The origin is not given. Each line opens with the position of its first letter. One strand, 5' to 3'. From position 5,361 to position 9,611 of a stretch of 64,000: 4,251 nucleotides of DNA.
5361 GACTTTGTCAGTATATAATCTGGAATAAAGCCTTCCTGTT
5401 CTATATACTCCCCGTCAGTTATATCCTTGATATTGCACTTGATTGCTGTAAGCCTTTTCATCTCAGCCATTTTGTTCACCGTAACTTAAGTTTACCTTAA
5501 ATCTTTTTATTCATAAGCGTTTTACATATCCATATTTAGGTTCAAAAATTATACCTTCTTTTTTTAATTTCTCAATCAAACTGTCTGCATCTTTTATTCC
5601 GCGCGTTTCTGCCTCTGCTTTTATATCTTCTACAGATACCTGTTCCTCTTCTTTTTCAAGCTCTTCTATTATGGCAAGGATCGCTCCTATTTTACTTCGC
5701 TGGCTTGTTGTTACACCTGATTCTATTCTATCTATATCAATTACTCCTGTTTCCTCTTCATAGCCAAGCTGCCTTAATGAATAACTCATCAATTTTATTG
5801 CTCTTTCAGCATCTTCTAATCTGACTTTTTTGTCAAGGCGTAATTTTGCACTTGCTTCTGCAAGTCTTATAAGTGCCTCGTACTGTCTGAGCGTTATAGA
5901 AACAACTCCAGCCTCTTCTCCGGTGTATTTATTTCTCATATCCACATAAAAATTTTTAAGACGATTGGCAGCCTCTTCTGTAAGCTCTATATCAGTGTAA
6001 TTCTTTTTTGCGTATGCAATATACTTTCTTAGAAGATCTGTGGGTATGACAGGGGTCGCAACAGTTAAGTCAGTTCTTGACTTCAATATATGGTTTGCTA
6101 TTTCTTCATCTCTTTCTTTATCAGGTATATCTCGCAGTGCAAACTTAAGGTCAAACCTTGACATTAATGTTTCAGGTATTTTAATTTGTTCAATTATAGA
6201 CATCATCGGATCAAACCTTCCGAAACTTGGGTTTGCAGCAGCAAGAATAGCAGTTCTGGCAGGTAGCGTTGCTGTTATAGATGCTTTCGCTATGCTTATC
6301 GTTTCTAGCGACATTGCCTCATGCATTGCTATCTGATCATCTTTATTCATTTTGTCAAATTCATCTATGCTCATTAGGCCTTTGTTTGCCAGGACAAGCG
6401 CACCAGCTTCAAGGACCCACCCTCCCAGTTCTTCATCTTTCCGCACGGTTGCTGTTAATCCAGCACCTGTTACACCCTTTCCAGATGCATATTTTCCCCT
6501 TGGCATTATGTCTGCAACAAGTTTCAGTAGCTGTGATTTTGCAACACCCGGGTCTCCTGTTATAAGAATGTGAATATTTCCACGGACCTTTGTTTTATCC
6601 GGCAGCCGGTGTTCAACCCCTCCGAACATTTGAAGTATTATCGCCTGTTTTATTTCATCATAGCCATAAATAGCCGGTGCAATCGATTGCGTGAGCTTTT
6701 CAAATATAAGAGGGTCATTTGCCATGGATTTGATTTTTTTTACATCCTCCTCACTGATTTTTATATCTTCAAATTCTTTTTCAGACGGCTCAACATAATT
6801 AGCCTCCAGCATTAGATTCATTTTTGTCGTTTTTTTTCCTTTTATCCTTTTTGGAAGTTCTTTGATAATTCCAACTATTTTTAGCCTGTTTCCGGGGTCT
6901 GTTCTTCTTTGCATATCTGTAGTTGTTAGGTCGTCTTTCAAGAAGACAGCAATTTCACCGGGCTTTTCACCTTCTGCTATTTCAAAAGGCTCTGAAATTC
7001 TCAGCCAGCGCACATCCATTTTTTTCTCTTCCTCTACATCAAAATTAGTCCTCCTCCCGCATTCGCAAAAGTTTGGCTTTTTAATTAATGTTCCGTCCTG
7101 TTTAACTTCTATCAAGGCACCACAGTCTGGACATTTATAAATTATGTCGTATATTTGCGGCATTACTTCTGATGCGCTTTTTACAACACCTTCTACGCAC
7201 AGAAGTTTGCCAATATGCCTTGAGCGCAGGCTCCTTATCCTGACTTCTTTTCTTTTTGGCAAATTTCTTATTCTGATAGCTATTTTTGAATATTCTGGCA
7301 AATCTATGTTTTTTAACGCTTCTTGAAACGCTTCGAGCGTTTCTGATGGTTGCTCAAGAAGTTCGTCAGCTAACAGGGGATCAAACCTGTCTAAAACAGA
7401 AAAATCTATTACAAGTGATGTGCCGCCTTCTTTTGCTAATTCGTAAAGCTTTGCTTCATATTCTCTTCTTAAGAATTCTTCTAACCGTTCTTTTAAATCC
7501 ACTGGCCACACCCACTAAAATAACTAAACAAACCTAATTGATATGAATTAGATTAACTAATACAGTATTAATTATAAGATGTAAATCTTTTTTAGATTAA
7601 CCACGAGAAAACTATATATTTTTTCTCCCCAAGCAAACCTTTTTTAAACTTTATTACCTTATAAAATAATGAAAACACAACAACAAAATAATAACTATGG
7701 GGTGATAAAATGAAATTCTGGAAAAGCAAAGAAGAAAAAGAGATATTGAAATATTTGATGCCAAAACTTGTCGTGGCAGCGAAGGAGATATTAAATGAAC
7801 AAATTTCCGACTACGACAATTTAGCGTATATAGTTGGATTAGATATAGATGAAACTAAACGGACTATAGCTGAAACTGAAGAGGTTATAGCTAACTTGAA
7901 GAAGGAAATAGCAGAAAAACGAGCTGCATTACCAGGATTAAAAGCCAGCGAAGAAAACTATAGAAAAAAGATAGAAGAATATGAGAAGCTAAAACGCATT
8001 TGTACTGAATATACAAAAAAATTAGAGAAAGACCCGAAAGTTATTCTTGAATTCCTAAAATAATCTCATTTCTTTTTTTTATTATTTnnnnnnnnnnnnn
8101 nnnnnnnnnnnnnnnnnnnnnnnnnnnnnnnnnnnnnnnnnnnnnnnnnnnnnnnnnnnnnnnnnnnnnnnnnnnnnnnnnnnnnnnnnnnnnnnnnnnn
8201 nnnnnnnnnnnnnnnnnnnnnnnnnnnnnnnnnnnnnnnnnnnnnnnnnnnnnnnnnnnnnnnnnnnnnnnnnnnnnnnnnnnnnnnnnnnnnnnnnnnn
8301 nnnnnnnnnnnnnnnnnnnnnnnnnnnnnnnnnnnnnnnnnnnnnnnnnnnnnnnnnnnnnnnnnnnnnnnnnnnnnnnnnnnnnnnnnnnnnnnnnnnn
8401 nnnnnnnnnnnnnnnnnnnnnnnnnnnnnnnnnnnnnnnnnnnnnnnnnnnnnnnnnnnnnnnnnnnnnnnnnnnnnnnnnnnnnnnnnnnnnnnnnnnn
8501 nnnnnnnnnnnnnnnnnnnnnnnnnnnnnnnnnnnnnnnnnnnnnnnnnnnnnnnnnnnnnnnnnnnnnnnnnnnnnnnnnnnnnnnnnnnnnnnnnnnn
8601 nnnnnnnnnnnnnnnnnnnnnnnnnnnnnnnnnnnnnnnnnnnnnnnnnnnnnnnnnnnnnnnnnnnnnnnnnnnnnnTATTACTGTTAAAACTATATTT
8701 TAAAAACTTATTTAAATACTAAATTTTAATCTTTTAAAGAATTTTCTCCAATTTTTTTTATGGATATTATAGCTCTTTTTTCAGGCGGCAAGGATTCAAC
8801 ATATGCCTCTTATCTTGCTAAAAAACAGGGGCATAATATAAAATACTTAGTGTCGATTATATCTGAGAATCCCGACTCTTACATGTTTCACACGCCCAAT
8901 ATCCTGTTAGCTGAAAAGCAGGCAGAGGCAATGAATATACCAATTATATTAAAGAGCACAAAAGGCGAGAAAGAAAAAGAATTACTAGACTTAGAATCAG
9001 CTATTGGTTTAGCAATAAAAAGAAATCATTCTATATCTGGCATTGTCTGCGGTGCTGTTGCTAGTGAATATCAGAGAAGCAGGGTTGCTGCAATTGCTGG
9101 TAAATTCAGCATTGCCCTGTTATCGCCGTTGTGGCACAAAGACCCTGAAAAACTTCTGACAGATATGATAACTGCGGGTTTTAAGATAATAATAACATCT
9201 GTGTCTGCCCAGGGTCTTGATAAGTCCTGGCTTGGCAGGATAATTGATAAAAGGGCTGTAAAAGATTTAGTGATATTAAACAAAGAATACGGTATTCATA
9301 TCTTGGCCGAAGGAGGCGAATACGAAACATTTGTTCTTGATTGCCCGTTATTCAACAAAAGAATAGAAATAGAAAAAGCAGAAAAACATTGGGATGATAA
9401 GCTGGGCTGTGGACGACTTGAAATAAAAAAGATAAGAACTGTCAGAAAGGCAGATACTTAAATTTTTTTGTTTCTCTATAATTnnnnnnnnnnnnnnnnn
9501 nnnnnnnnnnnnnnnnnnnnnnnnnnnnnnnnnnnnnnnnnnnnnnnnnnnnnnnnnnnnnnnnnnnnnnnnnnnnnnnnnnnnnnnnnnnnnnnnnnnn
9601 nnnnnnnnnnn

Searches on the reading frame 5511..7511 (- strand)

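Call 48: search_protein_families(library=pfam, proteins=[window:5511-7511:-], max_evalue=0.001)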
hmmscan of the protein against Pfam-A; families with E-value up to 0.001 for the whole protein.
window:5511-7511:- (666 aa): 7 families
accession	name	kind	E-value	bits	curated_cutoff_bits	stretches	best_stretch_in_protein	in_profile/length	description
PF00493.29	MCM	-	2.2e-93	311.9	23.3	1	256-478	1-223/224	MCM P-loop domain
PF17855.7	MCM_lid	-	1.5e-23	83.5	27.4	1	492-578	1-86/87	MCM AAA-lid domain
PF17207.9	MCM_OB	-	2.6e-19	69.7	24.8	1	92-218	2-124/126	MCM OB domain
PF14551.11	MCM_N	-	9.9e-11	42.4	24.9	1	8-71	2-73/95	MCM N-terminal domain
PF01078.27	Mg_chelatase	-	1.2e-09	38.3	20.3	1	363-430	93-160/207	Magnesium chelatase, subunit ChlI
PF07726.17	AAA_3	-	0.00014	22.2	27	1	314-428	1-112/131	ATPase family associated with various cellular activities (AAA)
PF07728.20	AAA_5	-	0.00016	22.2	22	0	314-428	1-123/139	AAA domain (dynein-related subfamily)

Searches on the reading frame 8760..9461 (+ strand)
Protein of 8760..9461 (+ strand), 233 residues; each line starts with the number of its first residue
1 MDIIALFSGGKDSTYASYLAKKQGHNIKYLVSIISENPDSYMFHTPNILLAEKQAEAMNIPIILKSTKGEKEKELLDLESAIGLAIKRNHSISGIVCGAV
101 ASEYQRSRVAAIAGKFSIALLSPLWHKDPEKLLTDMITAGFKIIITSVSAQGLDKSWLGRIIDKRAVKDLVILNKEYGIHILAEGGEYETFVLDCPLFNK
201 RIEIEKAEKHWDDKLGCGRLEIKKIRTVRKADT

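Call 48: search_protein_families(library=pfam, proteins=[window:8760-9461:+], max_evalue=0.001)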
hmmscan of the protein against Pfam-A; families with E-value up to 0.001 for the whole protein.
window:8760-9461:+ (233 aa): 1 family
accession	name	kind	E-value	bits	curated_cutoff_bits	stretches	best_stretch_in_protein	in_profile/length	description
PF01902.24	Diphthami_syn_2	-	1.2e-70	237.9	23.2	1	1-225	1-217/219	Diphthamide synthase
